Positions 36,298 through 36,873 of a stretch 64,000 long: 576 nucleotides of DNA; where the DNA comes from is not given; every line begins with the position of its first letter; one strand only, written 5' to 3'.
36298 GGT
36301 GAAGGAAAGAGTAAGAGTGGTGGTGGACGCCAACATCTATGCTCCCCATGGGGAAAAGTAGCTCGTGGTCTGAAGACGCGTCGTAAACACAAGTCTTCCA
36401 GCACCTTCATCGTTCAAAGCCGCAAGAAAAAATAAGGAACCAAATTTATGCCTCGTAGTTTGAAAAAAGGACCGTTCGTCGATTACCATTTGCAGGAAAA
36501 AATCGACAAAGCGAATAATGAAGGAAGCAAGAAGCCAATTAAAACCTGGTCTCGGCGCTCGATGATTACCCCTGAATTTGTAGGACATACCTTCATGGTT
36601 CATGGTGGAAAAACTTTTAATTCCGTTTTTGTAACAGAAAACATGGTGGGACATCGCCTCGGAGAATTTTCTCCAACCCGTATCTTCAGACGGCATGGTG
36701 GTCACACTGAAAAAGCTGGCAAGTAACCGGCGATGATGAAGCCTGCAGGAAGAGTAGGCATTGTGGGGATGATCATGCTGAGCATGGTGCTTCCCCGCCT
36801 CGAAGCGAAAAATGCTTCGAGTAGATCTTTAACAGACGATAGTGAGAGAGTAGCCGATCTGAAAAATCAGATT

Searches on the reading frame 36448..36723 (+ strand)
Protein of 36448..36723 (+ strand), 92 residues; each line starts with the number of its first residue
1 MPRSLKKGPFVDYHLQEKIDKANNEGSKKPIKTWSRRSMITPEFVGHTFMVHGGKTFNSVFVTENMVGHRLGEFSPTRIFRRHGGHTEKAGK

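Call 3: search_protein_families(library=pfam, proteins=[window:36448-36723:+], max_evalue=1)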
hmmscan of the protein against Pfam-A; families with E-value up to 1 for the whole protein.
window:36448-36723:+ (92 aa): 1 family
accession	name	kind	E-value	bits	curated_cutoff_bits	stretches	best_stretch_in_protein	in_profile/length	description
PF00203.26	Ribosomal_S19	-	2e-36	124.1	27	1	3-83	1-81/81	Ribosomal protein S19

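Call 56: find_homologous_proteins(query=window:36448-36723:+, max_evalue=1e-20)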
Query window:36448-36723:+ (92 aa): 7981 proteins with E <= 1e-20 among 8000 candidates; the best 120 are listed.
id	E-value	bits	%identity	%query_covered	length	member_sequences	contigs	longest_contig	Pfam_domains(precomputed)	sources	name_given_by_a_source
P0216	8.9e-67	239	74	99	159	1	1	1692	PF00203.27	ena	-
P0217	4.4e-56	205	99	100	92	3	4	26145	PF00203.27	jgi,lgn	-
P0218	3.6e-55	202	98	100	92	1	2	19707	PF00203.27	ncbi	ncbi:MAG: 30S ribosomal protein S19 [Verrucomicrobiota bacterium]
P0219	6.1e-55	201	97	100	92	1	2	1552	PF00203.27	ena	-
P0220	1.2e-52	194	-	-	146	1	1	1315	PF00203.27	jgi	-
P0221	6.3e-52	191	92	100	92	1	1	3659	PF00203.27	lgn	-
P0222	2.5e-51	189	91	100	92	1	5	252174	PF00203.27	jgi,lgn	-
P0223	1.0e-49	184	91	100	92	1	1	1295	PF00203.27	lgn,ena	-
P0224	1.6e-49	184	90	100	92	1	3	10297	PF00203.27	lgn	-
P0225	1.8e-49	183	90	100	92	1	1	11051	PF00203.27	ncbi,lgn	ncbi:MAG: 30S ribosomal protein S19 [Verrucomicrobiota bacterium]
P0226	2.6e-49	183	90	100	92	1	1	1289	PF00203.27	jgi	jgi:small subunit ribosomal protein S19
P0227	1.7e-48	180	86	100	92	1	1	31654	PF00203.27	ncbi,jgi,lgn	ncbi:MAG: 30S ribosomal protein S19 [Verrucomicrobiota bacterium]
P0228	1.8e-48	180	87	100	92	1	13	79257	PF00203.27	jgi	jgi:small subunit ribosomal protein S19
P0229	4.8e-48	179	89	100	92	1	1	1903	PF00203.27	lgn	-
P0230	2.3e-47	177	86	100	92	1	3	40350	PF00203.27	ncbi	ncbi:MAG: 30S ribosomal protein S19 [Candidatus Methylacidiphilales bacterium]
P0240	1.1e-45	171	82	100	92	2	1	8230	PF00203.27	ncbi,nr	ncbi:MAG: 30S ribosomal protein S19 [Bdellovibrionaceae bacterium]|nr:30S ribosomal protein S19 [Pse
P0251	2.7e-44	167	80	100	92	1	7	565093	PF00203.27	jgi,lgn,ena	jgi:small subunit ribosomal protein S19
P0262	1.0e-43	165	82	100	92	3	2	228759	PF00203.27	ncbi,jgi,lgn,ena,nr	ncbi:MAG TPA: 30S ribosomal protein S19 [Chthoniobacteraceae bacterium]|nr:30S ribosomal protein S19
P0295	6.6e-43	162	78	100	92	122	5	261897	PF00203.27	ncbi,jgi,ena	jgi:small subunit ribosomal protein S19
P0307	9.6e-43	162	78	99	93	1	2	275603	PF00203.27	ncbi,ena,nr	ncbi:MAG: 30S ribosomal protein S19 [Verrucomicrobiia bacterium]|nr:30S ribosomal protein S19 [Verru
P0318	1.3e-42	161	78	100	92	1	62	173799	PF00203.27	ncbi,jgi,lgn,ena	jgi:small subunit ribosomal protein S19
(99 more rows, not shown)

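Call 57: find_encoding_contigs(protein=P0295, flank=2000, max_places=2)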
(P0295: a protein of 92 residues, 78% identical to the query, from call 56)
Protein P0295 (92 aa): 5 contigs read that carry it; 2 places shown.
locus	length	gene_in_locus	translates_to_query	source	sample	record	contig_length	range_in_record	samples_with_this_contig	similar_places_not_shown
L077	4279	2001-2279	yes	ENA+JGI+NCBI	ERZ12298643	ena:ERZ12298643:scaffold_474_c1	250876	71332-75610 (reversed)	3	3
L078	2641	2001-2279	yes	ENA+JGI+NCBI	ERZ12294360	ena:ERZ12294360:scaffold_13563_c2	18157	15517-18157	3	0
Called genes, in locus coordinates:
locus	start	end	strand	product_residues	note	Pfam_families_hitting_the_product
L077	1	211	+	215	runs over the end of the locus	PF00297:Ribosomal_L3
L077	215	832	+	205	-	PF00573:Ribosomal_L4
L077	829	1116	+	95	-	PF00276:Ribosomal_L23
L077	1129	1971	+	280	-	PF00181:Ribosomal_L2_N, PF03947:Ribosomal_L2_C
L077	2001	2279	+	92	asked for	PF00203:Ribosomal_S19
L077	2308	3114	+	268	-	-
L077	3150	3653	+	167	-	PF00237:Ribosomal_L22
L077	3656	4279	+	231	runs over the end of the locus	PF07650:KH_2, PF00189:Ribosomal_S3_C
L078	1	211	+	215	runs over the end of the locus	PF00297:Ribosomal_L3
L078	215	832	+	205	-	PF00573:Ribosomal_L4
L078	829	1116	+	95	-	PF00276:Ribosomal_L23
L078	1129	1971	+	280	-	PF00181:Ribosomal_L2_N, PF03947:Ribosomal_L2_C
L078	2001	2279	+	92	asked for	PF00203:Ribosomal_S19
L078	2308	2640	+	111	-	?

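Call 58: find_encoding_contigs(protein=P0262, flank=2000, max_places=1)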
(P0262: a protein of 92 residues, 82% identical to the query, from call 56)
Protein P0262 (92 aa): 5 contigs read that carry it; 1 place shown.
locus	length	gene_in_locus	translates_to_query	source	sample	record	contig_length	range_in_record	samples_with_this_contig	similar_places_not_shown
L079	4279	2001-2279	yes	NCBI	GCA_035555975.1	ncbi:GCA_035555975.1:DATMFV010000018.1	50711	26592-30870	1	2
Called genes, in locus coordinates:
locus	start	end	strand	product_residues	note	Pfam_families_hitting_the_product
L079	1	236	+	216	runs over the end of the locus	PF00297:Ribosomal_L3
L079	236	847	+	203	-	PF00573:Ribosomal_L4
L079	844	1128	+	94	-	PF00276:Ribosomal_L23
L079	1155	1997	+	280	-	PF00181:Ribosomal_L2_N, PF03947:Ribosomal_L2_C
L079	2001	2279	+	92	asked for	PF00203:Ribosomal_S19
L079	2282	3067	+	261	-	-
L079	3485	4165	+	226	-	PF07650:KH_2, PF00189:Ribosomal_S3_C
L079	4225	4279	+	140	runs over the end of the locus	PF00252:Ribosomal_L16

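Call 59: find_encoding_contigs(protein=P0307, flank=2000, max_places=1)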
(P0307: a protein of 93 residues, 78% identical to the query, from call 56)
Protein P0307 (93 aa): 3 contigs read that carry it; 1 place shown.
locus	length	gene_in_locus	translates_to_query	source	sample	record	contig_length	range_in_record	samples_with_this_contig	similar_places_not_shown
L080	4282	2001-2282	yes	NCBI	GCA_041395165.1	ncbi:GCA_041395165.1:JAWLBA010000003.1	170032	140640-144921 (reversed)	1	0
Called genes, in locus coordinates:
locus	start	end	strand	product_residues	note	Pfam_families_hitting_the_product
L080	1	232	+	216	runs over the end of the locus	PF00297:Ribosomal_L3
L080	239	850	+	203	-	PF00573:Ribosomal_L4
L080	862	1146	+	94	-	PF00276:Ribosomal_L23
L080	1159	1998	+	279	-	PF00181:Ribosomal_L2_N, PF03947:Ribosomal_L2_C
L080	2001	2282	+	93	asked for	PF00203:Ribosomal_S19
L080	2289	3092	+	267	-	-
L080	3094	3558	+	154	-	PF00237:Ribosomal_L22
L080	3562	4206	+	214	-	PF07650:KH_2, PF00189:Ribosomal_S3_C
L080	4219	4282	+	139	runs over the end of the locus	PF00252:Ribosomal_L16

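Call 60: find_encoding_contigs(protein=P0240, flank=2000, max_places=1)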
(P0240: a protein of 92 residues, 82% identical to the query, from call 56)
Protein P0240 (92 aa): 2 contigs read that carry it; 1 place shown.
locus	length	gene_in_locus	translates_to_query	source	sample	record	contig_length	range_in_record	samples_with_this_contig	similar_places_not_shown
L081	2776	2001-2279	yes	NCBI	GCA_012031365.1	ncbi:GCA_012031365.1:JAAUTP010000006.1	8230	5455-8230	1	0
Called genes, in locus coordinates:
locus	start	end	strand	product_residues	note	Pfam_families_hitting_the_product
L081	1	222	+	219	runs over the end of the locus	PF00297:Ribosomal_L3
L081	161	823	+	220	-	PF00573:Ribosomal_L4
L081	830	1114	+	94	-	PF00276:Ribosomal_L23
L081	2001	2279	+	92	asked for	PF00203:Ribosomal_S19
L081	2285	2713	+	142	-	-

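Call 84: find_encoding_contigs(protein=P0318, flank=2000, max_places=1)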
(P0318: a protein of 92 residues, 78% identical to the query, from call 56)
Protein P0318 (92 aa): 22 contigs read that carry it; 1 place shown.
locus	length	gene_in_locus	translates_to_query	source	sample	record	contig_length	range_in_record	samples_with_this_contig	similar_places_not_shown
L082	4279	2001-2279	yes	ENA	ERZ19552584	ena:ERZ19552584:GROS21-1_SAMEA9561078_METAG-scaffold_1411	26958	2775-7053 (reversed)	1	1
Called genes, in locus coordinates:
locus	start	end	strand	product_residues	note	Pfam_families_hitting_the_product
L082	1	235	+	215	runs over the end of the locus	PF00297:Ribosomal_L3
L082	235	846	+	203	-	PF00573:Ribosomal_L4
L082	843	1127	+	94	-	PF00276:Ribosomal_L23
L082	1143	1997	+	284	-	PF00181:Ribosomal_L2_N, PF03947:Ribosomal_L2_C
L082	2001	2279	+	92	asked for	PF00203:Ribosomal_S19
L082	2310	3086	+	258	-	-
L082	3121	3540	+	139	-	PF00237:Ribosomal_L22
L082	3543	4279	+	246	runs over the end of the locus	PF07650:KH_2, PF00189:Ribosomal_S3_C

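Call 85: find_encoding_contigs(protein=P0251, flank=2000, max_places=1)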
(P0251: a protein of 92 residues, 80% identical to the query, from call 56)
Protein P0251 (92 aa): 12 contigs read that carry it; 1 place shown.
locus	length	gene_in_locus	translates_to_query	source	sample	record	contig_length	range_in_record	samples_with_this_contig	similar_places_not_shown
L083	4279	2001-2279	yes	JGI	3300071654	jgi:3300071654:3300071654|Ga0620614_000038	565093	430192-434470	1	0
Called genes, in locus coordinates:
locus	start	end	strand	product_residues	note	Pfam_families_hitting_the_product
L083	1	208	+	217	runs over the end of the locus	PF00297:Ribosomal_L3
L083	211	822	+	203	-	PF00573:Ribosomal_L4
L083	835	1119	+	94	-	PF00276:Ribosomal_L23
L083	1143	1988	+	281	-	PF00181:Ribosomal_L2_N, PF03947:Ribosomal_L2_C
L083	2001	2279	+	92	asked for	PF00203:Ribosomal_S19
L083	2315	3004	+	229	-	-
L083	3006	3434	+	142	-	PF00237:Ribosomal_L22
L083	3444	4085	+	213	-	PF07650:KH_2, PF05316:VAR1 (faint), PF00189:Ribosomal_S3_C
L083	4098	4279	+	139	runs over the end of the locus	PF00252:Ribosomal_L16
